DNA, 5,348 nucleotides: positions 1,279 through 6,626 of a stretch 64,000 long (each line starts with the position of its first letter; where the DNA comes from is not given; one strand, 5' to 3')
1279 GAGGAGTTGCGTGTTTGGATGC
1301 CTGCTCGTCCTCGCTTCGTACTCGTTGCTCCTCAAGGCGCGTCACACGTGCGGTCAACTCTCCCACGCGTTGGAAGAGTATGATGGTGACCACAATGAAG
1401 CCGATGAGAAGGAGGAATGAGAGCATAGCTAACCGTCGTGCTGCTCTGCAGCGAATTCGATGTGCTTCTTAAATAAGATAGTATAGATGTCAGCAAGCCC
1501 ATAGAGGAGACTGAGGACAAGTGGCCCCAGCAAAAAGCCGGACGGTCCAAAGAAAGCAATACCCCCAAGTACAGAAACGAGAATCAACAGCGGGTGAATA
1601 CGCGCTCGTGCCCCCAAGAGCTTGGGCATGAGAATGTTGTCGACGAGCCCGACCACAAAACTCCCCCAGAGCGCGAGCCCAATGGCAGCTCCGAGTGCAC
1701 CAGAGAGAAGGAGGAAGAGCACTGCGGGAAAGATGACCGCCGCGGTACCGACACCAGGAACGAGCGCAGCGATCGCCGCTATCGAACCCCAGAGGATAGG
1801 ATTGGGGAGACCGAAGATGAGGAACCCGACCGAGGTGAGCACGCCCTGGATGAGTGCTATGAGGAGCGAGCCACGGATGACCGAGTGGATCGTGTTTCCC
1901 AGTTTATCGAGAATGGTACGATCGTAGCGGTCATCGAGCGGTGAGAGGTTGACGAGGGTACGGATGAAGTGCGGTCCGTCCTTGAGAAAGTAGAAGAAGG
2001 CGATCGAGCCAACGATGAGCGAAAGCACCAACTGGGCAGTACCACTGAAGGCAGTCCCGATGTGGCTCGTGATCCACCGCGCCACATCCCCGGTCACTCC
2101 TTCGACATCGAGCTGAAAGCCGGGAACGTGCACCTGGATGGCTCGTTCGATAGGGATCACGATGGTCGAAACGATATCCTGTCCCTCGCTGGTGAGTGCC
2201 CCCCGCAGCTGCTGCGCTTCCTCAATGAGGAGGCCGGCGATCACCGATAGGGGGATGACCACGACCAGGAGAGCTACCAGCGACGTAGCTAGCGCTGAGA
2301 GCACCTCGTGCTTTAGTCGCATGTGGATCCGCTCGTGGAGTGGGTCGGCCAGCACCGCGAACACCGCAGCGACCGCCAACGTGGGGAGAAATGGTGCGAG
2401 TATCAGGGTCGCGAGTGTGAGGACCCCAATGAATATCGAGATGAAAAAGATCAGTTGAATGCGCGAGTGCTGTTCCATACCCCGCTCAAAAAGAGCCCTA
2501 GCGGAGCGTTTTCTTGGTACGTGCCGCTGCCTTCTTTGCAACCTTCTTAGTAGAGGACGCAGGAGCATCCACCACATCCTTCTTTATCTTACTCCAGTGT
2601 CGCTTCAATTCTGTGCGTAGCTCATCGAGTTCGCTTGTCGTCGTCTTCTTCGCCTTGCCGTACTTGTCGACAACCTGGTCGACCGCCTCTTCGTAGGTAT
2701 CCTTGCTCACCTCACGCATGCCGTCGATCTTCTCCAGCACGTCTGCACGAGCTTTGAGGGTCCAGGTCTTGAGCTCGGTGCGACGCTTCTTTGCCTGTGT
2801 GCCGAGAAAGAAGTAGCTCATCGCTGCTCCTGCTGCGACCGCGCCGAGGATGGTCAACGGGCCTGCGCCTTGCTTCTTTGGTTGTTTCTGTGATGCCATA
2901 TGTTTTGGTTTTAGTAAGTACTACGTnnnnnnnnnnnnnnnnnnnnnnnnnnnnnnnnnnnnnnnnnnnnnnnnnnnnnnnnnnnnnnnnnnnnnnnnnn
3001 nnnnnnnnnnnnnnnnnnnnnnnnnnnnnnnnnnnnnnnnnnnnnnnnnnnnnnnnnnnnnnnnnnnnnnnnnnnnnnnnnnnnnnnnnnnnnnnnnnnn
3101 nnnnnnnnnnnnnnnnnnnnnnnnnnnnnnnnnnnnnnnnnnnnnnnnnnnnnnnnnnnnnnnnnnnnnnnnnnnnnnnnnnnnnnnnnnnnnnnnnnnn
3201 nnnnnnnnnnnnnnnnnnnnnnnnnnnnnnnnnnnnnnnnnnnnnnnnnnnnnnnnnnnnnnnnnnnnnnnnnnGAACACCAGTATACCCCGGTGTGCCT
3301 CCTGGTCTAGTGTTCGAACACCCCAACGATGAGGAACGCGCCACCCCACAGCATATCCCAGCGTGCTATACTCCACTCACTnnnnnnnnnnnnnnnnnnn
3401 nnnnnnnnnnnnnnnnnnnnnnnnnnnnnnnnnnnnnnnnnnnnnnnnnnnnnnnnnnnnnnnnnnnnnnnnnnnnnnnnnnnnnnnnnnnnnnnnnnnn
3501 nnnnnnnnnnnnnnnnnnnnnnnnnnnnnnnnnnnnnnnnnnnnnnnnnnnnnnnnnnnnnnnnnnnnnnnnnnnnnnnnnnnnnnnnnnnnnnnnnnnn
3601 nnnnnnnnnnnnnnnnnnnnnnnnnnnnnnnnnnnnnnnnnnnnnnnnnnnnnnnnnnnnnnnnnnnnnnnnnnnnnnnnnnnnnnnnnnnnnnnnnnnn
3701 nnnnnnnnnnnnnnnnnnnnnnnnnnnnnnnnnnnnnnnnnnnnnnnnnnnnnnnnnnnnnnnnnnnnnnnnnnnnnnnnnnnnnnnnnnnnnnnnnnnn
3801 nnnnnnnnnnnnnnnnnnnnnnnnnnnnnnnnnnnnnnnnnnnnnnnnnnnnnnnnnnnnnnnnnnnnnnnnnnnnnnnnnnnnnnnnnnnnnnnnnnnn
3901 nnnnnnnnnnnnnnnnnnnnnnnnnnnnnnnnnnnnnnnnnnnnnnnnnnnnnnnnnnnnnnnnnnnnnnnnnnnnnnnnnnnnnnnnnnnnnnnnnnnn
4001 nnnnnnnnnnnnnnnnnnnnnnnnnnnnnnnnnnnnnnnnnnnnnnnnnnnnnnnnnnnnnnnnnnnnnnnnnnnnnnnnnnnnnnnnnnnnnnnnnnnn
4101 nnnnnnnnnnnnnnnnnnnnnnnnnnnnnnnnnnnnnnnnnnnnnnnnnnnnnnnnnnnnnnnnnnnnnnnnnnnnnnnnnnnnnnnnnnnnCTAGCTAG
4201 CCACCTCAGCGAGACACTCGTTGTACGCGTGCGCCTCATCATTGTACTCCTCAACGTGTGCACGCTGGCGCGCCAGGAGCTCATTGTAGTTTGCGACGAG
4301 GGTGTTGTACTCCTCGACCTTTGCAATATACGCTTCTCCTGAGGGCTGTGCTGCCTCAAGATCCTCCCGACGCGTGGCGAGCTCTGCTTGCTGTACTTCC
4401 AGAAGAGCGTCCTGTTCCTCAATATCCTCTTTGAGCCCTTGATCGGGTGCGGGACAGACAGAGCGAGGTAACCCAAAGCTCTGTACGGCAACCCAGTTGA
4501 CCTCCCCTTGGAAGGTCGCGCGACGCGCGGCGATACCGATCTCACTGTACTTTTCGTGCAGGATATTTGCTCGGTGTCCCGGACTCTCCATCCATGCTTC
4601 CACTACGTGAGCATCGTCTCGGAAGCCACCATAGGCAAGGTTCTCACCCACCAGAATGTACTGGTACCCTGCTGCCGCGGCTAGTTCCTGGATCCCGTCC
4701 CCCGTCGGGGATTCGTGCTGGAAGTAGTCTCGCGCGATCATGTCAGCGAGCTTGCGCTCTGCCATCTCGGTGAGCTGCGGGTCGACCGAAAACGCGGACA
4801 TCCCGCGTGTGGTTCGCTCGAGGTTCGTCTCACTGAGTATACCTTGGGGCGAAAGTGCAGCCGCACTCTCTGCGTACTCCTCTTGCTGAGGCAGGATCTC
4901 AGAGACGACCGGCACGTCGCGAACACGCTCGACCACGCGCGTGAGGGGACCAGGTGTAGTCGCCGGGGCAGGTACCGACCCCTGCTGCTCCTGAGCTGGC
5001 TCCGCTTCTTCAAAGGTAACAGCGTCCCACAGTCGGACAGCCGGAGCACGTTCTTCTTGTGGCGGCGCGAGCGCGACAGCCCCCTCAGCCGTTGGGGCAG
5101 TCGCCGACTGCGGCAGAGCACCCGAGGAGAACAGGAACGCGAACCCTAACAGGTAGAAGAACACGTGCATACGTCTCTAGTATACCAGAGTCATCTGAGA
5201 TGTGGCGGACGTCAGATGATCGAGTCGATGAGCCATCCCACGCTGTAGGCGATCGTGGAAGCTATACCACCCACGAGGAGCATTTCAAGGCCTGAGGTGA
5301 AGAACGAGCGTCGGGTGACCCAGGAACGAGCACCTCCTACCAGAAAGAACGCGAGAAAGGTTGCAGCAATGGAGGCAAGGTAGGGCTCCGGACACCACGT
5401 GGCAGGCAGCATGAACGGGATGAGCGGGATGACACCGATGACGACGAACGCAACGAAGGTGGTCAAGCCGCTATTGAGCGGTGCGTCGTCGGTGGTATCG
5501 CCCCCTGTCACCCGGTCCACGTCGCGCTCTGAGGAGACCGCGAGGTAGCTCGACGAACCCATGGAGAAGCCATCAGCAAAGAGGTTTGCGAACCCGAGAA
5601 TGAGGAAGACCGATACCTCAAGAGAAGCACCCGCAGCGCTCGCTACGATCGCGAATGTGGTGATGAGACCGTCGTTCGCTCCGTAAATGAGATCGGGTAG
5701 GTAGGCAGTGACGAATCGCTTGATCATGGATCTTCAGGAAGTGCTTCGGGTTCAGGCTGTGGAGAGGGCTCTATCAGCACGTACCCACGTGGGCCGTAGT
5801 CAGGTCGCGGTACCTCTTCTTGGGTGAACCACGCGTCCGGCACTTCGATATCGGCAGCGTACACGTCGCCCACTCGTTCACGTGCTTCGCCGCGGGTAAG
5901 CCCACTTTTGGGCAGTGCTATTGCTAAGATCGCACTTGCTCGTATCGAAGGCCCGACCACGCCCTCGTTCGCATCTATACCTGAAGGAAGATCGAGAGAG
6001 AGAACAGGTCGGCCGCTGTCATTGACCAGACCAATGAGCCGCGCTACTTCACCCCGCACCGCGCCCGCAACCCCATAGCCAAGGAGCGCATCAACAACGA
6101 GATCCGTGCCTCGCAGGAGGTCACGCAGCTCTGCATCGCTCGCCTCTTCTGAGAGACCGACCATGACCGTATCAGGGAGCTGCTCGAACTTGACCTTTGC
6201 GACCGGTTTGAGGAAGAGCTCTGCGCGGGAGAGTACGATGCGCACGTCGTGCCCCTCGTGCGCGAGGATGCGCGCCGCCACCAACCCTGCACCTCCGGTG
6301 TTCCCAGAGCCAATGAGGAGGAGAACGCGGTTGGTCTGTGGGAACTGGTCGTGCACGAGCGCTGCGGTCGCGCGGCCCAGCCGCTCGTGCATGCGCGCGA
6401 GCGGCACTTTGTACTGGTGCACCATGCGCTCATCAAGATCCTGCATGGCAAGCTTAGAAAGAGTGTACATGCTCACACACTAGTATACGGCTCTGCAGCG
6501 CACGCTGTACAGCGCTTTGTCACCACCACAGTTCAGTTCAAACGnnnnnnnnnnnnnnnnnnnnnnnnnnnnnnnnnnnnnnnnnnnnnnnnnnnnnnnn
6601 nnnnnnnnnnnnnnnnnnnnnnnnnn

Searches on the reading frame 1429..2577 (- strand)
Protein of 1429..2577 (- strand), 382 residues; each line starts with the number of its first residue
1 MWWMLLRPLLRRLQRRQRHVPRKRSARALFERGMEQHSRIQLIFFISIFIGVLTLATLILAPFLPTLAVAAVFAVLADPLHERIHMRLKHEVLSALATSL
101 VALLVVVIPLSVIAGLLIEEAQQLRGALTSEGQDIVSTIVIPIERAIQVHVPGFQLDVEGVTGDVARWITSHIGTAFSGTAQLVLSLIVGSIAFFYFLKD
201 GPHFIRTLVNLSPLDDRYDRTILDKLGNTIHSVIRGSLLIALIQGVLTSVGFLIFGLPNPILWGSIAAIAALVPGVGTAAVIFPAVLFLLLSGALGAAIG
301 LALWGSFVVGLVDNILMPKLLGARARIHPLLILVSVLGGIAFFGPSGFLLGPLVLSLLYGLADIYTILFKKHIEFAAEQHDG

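Call 55: search_protein_families(library=pfam, proteins=[window:1429-2577:-], max_evalue=0.001)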
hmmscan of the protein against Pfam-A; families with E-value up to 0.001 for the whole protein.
window:1429-2577:- (382 aa): 1 family
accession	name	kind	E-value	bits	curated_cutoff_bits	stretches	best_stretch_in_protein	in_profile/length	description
PF01594.21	AI-2E_transport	-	2.3e-48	165.5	34.3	1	44-361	2-322/327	AI-2E family transporter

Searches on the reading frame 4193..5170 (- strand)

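Call 55: search_protein_families(library=pfam, proteins=[window:4193-5170:-], max_evalue=0.001)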
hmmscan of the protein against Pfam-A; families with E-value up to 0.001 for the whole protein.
window:4193-5170:- (325 aa): 1 family
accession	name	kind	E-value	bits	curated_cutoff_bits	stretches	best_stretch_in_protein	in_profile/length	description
PF00188.32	CAP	-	6.2e-17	63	21.1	1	112-227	1-114/117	Cysteine-rich secretory protein family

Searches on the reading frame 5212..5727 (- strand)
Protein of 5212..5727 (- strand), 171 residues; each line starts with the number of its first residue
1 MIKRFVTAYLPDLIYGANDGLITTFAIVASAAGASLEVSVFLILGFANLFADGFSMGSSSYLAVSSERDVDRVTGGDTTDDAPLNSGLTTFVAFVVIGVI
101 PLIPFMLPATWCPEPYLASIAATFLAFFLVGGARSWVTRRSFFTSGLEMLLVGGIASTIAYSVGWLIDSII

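Call 54: search_protein_families(library=pfam, proteins=[window:5212-5727:-], max_evalue=0.001)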
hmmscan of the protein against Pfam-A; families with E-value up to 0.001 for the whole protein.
window:5212-5727:- (171 aa): 1 family
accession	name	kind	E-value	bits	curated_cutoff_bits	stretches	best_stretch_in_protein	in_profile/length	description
PF01988.24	VIT1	-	8.3e-35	121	28.1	2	12-71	3-63/214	VIT family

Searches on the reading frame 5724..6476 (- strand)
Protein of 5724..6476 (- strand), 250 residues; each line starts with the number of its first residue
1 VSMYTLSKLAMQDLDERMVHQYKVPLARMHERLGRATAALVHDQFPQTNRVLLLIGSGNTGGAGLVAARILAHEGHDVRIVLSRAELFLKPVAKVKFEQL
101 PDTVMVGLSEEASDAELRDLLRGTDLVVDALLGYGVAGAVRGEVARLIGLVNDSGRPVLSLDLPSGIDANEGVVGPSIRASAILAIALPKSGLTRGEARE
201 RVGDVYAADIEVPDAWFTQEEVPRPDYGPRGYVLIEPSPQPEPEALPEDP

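Call 54: search_protein_families(library=pfam, proteins=[window:5724-6476:-], max_evalue=0.001)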
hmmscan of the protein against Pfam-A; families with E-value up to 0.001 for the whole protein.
window:5724-6476:- (250 aa): 1 family
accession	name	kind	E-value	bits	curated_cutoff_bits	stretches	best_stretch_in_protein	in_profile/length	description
PF03853.21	YjeF_N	-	2.6e-35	122.3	24.9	1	28-192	3-169/169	YjeF-related protein N-terminus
